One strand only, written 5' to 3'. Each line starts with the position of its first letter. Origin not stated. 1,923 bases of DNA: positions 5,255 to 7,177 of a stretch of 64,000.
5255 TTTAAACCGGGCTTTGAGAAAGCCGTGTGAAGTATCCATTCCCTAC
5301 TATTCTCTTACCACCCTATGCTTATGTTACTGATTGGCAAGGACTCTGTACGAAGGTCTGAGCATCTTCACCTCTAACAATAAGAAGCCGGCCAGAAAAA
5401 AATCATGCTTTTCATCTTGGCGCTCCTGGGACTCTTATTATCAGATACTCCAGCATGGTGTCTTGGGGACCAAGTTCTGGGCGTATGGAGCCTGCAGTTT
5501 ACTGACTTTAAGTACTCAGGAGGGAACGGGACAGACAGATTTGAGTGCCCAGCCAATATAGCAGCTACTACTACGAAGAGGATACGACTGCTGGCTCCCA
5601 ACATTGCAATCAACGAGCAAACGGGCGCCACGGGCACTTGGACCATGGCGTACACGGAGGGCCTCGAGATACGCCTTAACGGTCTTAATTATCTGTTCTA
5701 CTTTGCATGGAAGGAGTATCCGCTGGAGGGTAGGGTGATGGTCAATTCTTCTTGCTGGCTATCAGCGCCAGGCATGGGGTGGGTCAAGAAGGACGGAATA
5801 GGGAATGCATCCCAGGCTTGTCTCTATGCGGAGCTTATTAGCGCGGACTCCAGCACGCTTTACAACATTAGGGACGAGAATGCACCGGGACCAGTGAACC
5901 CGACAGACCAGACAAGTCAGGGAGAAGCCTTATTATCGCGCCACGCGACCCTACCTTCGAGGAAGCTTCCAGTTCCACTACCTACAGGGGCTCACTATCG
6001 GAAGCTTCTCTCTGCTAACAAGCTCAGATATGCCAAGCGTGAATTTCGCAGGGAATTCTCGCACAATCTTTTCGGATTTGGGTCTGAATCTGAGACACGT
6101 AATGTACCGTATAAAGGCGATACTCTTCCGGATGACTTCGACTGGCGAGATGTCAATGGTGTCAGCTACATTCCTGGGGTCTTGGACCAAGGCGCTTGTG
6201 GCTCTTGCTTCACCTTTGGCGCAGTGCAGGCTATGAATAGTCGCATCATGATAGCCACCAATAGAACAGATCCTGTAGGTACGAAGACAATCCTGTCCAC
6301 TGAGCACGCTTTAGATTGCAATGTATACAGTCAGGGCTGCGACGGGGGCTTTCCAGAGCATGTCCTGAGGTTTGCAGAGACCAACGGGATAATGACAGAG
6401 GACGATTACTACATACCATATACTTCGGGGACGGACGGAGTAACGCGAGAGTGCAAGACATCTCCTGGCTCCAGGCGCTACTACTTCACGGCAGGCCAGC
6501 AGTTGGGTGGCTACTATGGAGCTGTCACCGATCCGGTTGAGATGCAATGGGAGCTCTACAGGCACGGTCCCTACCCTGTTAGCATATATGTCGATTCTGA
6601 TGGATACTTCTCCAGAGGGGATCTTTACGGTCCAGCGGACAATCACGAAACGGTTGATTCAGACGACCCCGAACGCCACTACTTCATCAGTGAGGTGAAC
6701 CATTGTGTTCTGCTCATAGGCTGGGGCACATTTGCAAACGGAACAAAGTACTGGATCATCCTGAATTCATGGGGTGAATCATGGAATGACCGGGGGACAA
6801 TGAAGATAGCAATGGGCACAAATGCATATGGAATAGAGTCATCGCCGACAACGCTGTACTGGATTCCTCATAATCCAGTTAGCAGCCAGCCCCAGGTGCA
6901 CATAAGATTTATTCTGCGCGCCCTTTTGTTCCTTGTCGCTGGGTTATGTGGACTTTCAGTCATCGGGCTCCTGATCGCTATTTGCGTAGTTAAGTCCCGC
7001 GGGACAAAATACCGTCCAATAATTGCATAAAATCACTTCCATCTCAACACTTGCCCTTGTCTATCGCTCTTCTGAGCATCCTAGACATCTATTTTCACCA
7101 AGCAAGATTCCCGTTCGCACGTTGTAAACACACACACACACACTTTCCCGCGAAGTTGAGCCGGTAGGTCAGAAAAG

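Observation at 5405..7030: Cathepsin C (DPPI)-like protease predicted to be a type I membrane protein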

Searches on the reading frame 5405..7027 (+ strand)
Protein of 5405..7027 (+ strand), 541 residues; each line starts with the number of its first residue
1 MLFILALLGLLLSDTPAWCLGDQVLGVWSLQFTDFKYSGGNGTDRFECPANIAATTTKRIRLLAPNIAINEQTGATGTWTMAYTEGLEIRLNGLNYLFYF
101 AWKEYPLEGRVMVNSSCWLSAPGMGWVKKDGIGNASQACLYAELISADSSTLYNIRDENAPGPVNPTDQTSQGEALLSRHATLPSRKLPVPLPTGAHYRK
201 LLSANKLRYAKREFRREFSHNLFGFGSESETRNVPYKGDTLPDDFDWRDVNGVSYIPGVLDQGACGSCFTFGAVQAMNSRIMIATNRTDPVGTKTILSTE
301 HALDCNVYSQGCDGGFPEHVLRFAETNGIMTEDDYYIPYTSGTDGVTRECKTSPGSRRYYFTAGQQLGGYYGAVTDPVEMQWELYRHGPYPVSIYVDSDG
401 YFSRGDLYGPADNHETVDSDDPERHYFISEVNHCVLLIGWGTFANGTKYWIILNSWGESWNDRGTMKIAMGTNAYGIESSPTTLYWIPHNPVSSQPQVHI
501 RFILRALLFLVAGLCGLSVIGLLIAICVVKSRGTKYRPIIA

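Call 3: search_protein_families(library=pfam, proteins=[window:5405-7027:+], max_evalue=1)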
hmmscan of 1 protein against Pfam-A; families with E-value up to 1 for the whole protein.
window:5405-7027:+ (541 aa): 2 families
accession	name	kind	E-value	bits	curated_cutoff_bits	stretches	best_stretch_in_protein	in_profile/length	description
PF00112.29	Peptidase_C1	-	3.3e-42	145.5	20.7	1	241-482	1-217/220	Papain family cysteine protease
PF08773.16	CathepsinC_exc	-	4.2e-16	59.8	27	1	14-142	1-119/121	Cathepsin C exclusion domain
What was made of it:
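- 5444..5830 (+): Cathepsin C exclusion domain, residues 14-142 by Pfam (the beta-barrel extends to about residue 157 in the model). PF08773 E 4.2e-16 (call 3).
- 6125..6850 (+): Papain-family (C1A) catalytic domain, residues 241-482. PF00112 E 3.3e-42 (call 3).
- On Cathepsin C / DPPI (papain family C1A with exclusion domain): PF08773 at residues 14-142, E 4.2e-16, 59.8 bits against a cut-off of 27 (call 3).
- Checked: Pfam gives CathepsinC_exc at residues 14-142 (E 4.2e-16, 59.8 bits against a cut-off of 27) and Peptidase_C1 at 241-482 (E 3.3e-42) (call 3).
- Both Pfam domains score above their gathering thresholds (call 3).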

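Call 4: search_solved_structures(query=window:5405-7027:+, max_evalue=0.001, show_alignments=3)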
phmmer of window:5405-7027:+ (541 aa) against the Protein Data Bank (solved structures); distinct sequences matched with E-value up to 0.001: 175 (the best 60 are shown).
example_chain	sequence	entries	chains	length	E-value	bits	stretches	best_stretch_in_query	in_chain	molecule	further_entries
1jqp_A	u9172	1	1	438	6.6e-45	156.9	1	14-483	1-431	dipeptidyl peptidase I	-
3pdf_A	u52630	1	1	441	9.3e-45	156.4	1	237-483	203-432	Dipeptidyl peptidase 1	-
4oel_A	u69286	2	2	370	3.5e-31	111.6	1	237-401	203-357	Dipeptidyl peptidase 1 Heavy chain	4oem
6rn6_B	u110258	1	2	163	1.1e-26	96.7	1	241-400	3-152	Dipeptidyl peptidase 1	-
4cdf_B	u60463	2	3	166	1.3e-26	96.6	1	241-401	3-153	DIPEPTIDYL PEPTIDASE 1 HEAVY CHAIN | Dipeptidyl peptidase 1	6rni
6ic5_B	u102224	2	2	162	1.3e-26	96.5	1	241-400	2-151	Dipeptidyl peptidase 1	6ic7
4cdc_B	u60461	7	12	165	1.3e-26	96.5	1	241-401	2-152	DIPEPTIDYL PEPTIDASE 1 HEAVY CHAIN | Dipeptidyl peptidase 1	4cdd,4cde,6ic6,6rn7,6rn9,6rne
1k3b_B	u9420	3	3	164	1.8e-26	96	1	241-401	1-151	dipeptydil-peptidase I light chain | Dipeptidyl-peptidase 1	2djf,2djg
6czk_A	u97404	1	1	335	2.7e-22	82.3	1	240-479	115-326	Pro-cathepsin H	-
6czs_A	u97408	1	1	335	6.4e-21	77.7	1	240-479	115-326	Pro-cathepsin H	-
1nb3_A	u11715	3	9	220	7.1e-21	77.6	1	242-479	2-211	Cathepsin H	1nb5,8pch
6p4e_A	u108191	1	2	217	5.5e-20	74.7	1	241-482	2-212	Cysteine proteinase B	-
1s4v_A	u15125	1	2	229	7.5e-20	74.2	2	240-349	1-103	cysteine endopeptidase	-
1cpj_A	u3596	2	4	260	1.4e-19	73.3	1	240-480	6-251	CATHEPSIN B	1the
8v57_A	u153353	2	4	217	2.2e-19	72.6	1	241-478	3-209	Cathepsin K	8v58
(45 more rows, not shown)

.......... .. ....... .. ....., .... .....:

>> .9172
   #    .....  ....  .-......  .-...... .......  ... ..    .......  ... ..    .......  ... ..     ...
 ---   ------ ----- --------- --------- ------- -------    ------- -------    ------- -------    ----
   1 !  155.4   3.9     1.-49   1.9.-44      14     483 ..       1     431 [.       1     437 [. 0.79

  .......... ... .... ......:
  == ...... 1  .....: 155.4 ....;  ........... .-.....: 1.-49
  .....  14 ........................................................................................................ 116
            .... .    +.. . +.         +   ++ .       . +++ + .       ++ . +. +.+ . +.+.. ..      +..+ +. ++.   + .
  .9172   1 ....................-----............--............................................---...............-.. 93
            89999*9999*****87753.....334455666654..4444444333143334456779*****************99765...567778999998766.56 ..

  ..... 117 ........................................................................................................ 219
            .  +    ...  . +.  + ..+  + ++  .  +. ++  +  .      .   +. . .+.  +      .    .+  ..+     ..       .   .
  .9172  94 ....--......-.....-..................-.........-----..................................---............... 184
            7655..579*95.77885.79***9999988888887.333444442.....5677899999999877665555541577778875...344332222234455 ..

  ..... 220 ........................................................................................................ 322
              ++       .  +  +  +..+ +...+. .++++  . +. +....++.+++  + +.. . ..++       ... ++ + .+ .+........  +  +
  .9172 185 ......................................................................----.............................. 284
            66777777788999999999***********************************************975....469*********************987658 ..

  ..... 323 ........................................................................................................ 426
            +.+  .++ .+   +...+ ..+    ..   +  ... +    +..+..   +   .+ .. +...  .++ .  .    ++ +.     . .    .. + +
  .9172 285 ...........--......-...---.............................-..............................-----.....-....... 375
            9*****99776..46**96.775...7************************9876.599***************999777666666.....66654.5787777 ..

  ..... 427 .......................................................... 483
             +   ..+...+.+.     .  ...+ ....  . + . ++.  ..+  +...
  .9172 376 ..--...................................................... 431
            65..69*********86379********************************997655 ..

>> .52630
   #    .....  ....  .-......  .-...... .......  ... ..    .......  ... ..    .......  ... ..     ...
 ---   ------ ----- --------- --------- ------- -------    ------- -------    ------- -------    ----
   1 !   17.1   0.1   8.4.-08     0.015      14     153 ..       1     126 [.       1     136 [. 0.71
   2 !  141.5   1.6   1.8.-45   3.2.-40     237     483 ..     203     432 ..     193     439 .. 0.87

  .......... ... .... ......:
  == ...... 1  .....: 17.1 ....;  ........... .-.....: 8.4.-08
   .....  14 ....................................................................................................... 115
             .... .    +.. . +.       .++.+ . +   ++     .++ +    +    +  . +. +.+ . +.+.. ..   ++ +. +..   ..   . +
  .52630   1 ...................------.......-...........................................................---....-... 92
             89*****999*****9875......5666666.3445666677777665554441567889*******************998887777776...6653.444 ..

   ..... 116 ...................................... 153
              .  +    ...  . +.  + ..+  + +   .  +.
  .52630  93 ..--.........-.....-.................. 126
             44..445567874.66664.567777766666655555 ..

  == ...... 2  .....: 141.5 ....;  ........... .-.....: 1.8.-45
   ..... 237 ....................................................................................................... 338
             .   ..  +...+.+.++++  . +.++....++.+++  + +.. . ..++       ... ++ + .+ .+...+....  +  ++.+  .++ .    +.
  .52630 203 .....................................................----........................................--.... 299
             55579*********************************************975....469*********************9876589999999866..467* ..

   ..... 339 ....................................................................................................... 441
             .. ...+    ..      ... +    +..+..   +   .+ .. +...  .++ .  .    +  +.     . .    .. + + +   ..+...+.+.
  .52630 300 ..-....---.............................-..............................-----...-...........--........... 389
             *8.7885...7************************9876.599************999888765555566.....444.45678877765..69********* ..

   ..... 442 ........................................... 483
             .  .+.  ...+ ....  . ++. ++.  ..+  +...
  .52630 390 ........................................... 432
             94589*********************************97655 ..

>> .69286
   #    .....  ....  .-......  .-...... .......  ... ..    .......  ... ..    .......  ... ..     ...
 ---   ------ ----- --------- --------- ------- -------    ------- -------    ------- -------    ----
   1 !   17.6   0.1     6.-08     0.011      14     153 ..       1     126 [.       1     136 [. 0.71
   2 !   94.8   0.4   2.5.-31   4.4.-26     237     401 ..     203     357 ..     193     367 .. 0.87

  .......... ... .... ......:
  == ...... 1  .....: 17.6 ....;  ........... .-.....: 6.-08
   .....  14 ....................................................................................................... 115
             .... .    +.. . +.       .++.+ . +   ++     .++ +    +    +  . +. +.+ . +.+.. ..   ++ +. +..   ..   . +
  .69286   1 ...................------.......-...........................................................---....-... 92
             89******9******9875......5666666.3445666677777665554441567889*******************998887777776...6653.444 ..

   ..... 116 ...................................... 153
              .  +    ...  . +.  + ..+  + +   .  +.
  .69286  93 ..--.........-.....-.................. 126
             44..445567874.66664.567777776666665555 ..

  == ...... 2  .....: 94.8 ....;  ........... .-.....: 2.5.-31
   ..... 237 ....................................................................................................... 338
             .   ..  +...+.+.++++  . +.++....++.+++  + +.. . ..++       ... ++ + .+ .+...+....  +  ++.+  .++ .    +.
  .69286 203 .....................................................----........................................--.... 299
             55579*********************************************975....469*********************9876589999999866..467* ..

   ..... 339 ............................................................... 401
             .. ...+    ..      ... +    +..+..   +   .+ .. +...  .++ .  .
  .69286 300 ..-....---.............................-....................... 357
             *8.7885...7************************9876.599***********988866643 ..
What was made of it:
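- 5405..5443 (+): Signal peptide, residues 1-13 (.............). Cleavage before Asp14 would expose the Asp1 equivalent. Asp14 aligns with residue 1 of mature rat and human DPPI (call 4).
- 6125..6850 (+): Alignments to DPPI heavy and light chains (call 4).
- On Cathepsin C / DPPI (papain family C1A with exclusion domain): Asp14 follows the 13-residue hydrophobic leader and aligns with residue 1 of 1jqp and 3pdf (call 4).
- Checked: The best solved-structure match is rat DPPI 1jqp (E 6.6e-45), aligned from query Asp14 to chain residue 1 (call 4).
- Full-length alignment to rat DPPI starts at Asp1 (call 4).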

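Call 7: find_homologous_proteins(query=window:5405-7027:+, max_evalue=1e-10)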
Query window:5405-7027:+ (541 aa): 72 proteins with E <= 1e-10 among 8000 candidates.
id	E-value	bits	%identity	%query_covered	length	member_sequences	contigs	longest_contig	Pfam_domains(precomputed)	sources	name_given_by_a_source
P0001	0.0e+0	1279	100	100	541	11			PF00112.30,PF08773.17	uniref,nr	uniref:Encystation-specific protease n=1 Tax=Giardia intestinalis TaxID=5741 RepID=Q95WU9_GIAIN|nr:e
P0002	0.0e+0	1104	84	98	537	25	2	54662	PF00112.30,PF08773.17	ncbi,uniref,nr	ncbi:Dipeptidyl-peptidase I precursor [Giardia duodenalis]|uniref:Dipeptidyl-peptidase I n=2 Tax=Gia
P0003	0.0e+0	1047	79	98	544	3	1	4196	PF00112.30,PF08773.17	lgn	-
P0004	0.0e+0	1033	78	98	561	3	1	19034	PF00112.30,PF08773.17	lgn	-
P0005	1.6e-150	521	46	97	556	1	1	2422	PF00112.30,PF08773.17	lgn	-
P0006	3.7e-140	486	43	99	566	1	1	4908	PF00112.30,PF08773.17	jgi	-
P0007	5.9e-108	380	40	98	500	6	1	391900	PF00112.30,PF08773.17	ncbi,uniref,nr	ncbi:Dipeptidyl-peptidase_I [Hexamita inflata]|uniref:Dipeptidyl peptidase 1 n=1 Tax=Hexamita inflat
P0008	2.5e-103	365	40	97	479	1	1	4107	PF00112.30,PF08773.17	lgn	-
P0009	3.4e-102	361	38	99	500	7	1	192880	PF00112.30,PF08773.17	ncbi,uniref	ncbi:Dipeptidyl-peptidase_I [Hexamita inflata]|uniref:Dipeptidyl peptidase 1 n=1 Tax=Hexamita inflat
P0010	3.7e-93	331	39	95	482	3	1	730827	PF00112.30,PF08773.17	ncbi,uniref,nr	ncbi:Dipeptidyl-peptidase_I [Hexamita inflata]|uniref:Dipeptidyl-peptidase I n=1 Tax=Hexamita inflat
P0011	5.0e-87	311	28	88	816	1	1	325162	PF00112.30,PF03051.22,PF08127.19,PF08773.17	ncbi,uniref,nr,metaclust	ncbi:CathepsinC exc and Peptidase C1 domain containing protein [Trichuris trichiura]|uniref:Dipeptid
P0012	1.3e-63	234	40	61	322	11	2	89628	PF00112.30,PF08773.17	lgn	-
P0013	1.9e-50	190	30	89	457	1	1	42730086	PF00112.30,PF08773.17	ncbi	ncbi:hypothetical protein MHYP_G00204870 [Metynnis hypsauchen]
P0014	3.2e-50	189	29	87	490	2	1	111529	PF00112.30,PF08773.17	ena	-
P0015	8.6e-49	185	30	89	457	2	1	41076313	PF00112.30,PF08773.17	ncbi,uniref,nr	ncbi:dipeptidyl peptidase 1 [Pygocentrus nattereri]|uniref:Dipeptidyl peptidase 1 n=1 Tax=Pygocentru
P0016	9.4e-49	185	30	89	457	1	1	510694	PF00112.30,PF08773.17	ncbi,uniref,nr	ncbi:dipeptidyl peptidase 1 [Colossoma macropomum]|uniref:dipeptidyl peptidase 1 n=1 Tax=Colossoma m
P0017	1.2e-48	184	31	89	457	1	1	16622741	PF00112.30,PF08773.17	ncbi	ncbi:hypothetical protein AOLI_G00326850 [Acnodon oligacanthus]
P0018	7.5e-47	178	30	89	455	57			PF00112.30,PF08773.17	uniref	uniref:Dipeptidyl peptidase 1 n=1 Tax=Cyprinus carpio TaxID=7962 RepID=A0A8C2I8F5_CYPCA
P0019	8.4e-47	178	29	90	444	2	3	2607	PF00112.30,PF08773.17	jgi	-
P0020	2.3e-45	173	30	88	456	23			PF00112.30,PF08773.17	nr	nr:dipeptidyl peptidase 1 [Misgurnus anguillicaudatus]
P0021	2.3e-45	173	30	90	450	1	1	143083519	PF00112.30,PF08773.17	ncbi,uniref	ncbi:dipeptidyl peptidase 1-like [Palaemon carinicauda]|uniref:dipeptidyl peptidase 1-like n=1 Tax=P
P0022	4.7e-45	172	30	89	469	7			PF00112.30,PF08773.17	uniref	uniref:Dipeptidyl peptidase 1 n=1 Tax=Petromyzon marinus TaxID=7757 RepID=S4RP41_PETMA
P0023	1.5e-44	171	28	88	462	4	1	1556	PF00112.30,PF03051.22,PF08773.17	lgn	-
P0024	8.0e-44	168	31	89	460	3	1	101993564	PF00112.30,PF03051.22,PF08773.17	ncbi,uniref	ncbi:dipeptidyl peptidase 1 isoform X1 [Dendropsophus ebraccatus]|uniref:dipeptidyl peptidase 1 isof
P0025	1.4e-43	167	29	89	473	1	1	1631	PF00112.30,PF03051.22,PF08773.17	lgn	-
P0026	3.9e-42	163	30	44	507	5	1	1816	PF00112.30,PF08773.17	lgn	-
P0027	1.3e-41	161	29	86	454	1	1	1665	PF00112.30,PF08773.17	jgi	-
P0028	7.5e-36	142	34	53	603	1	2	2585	PF00112.30,PF03051.22,PF08773.17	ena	-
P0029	1.2e-34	138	31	53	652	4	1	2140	PF00112.30,PF03051.22,PF08773.17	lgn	-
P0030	8.0e-34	135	34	44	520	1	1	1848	PF00112.30,PF08773.17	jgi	-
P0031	8.0e-33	132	26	75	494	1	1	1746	PF00112.30,PF08773.17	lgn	-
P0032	8.2e-32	129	34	45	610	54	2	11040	PF00112.30,PF08773.17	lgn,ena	-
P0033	8.1e-23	99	32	45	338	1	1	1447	PF00112.30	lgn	-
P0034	1.3e-21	95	31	45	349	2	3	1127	PF00112.30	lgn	-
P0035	4.4e-21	93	29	45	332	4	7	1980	PF00112.30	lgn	-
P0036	7.2e-21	93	28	45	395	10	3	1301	PF00112.30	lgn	-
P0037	9.0e-21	92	30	45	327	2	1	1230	PF00112.30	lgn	-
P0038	1.5e-20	91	32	45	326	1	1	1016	PF00112.30,PF03051.22,PF08246.18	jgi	jgi:cathepsin F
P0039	2.3e-20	91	28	44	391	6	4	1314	PF00112.30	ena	-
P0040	6.5e-19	86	31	42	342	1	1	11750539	PF00112.30,PF08246.18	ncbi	ncbi:putative fruit bromelain [Dioscorea sansibarensis]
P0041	1.3e-17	82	30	45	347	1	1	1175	PF00112.30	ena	-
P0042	1.7e-17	81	31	48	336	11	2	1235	PF00112.30,PF08127.19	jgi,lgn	-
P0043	2.8e-17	81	31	43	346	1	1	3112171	PF00112.30,PF08246.18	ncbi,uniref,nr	ncbi:zingipain-2-like [Chenopodium quinoa]|uniref:zingipain-2-like n=1 Tax=Chenopodium quinoa TaxID=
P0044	8.7e-17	79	31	45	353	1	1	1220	PF00112.30,PF03051.22,PF08246.18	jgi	-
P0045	1.2e-16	79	31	42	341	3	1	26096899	PF00112.30,PF08246.18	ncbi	ncbi:unnamed protein product [Prunus armeniaca]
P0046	2.5e-16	78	30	44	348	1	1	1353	PF00112.30,PF08127.19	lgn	-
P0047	3.7e-16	77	30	45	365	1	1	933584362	PF00112.30,PF08246.18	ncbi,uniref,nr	ncbi:hypothetical protein SUGI_0475900 [Cryptomeria japonica]|uniref:cysteine proteinase 15A n=1 Tax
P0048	1.3e-15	75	32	42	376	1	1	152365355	PF00112.30,PF08246.18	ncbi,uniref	ncbi:senescence-specific cysteine protease SAG12-like [Miscanthus floridulus]|uniref:senescence-spec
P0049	2.8e-15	74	29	44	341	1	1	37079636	PF00112.30,PF08246.18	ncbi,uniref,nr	ncbi:hypothetical protein AALP_AA6G123900 [Arabis alpina]|uniref:Cysteine proteinase n=1 Tax=Arabis 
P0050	3.7e-15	74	29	45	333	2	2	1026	PF00112.30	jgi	-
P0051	3.7e-15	74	27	46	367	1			PF00112.30,PF08127.19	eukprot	eukprot:Hpha_TRINITY_DN15295_c3_g1::TRINITY_DN15295_c3_g1_i2::g.68474::m.68474/K01363/CTSB; cathepsi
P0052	8.8e-15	72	27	46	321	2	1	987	PF00112.30,PF08246.18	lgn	-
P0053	1.1e-14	72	29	46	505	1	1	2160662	PF00112.30,PF08246.18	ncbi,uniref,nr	ncbi:digestive cysteine proteinase 1 [Agrilus planipennis]|uniref:Digestive cysteine proteinase 1 n=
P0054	1.3e-14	72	31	45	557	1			PF00112.30,PF08246.18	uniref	uniref:Digestive cysteine proteinase 1 n=1 Tax=Hadrurus spadix TaxID=141984 RepID=A0A1W7RAQ0_9SCOR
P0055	1.7e-14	72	29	50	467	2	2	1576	PF00112.30,PF14558.12,PF02221.21,PF08127.19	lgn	-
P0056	1.2e-13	69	24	62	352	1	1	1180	PF00112.30,PF03051.22,PF08246.18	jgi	-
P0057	1.6e-13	68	30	43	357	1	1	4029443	PF00112.30,PF08246.18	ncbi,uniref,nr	ncbi:CLUMA_CG013650, isoform A [Clunio marinus]|uniref:CLUMA_CG013650, isoform A n=1 Tax=Clunio mari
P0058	3.0e-13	67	27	46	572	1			PF00112.30,PF08246.18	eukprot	eukprot:CFRG1833T1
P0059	1.4e-12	65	27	54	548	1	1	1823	PF00112.30,PF08246.18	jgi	jgi:C1A family cysteine protease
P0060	1.9e-12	65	29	45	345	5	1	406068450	PF00112.30,PF08246.18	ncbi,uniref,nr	ncbi:vignain-like [Lolium perenne]|uniref:vignain-like n=1 Tax=Lolium perenne TaxID=4522 RepID=UPI00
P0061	2.2e-12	65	29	46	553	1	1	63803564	PF00112.30,PF08246.18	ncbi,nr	ncbi:Cathepsin L long [Rhyzopertha dominica]|nr:Cathepsin L long [Rhyzopertha dominica]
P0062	3.3e-12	64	30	44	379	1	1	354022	PF00112.30,PF08246.18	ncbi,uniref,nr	ncbi:ervatamin-B-like [Vicia villosa]|uniref:ervatamin-B-like n=1 Tax=Vicia villosa TaxID=3911 RepID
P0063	6.3e-12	63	29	45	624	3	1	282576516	PF00112.30,PF08246.18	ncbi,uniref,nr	ncbi:hypothetical protein RN001_002203 [Aquatica leii]|uniref:Uncharacterized protein n=1 Tax=Aquati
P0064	8.3e-12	63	27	45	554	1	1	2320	PF00112.30,PF08246.18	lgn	-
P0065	9.9e-12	62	29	46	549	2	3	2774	PF00112.30,PF08246.18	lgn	-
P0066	1.3e-11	62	28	43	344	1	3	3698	PF00112.30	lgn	-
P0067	1.7e-11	62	28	46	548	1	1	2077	PF00112.30,PF08246.18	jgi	-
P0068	2.4e-11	61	30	45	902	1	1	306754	PF00112.30,PF02824.28,PF08246.18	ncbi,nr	ncbi:hypothetical protein FQA39_LY18131 [Lamprigera yunnana]|nr:hypothetical protein FQA39_LY18131 [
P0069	3.8e-11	60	29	46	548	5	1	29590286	PF00112.30,PF08246.18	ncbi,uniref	ncbi:C1 family peptidase 26-29-p [Calliopsis andreniformis]|uniref:C1 family peptidase 26-29-p n=1 T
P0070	4.1e-11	60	29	43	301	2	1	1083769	PF00112.30,PF08246.18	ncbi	ncbi:unnamed protein product, partial [Larinioides sclopetarius]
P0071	7.8e-11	59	27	45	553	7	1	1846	PF00112.30,PF08246.18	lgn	-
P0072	9.3e-11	59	27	41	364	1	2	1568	PF00112.30,PF08127.19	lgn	-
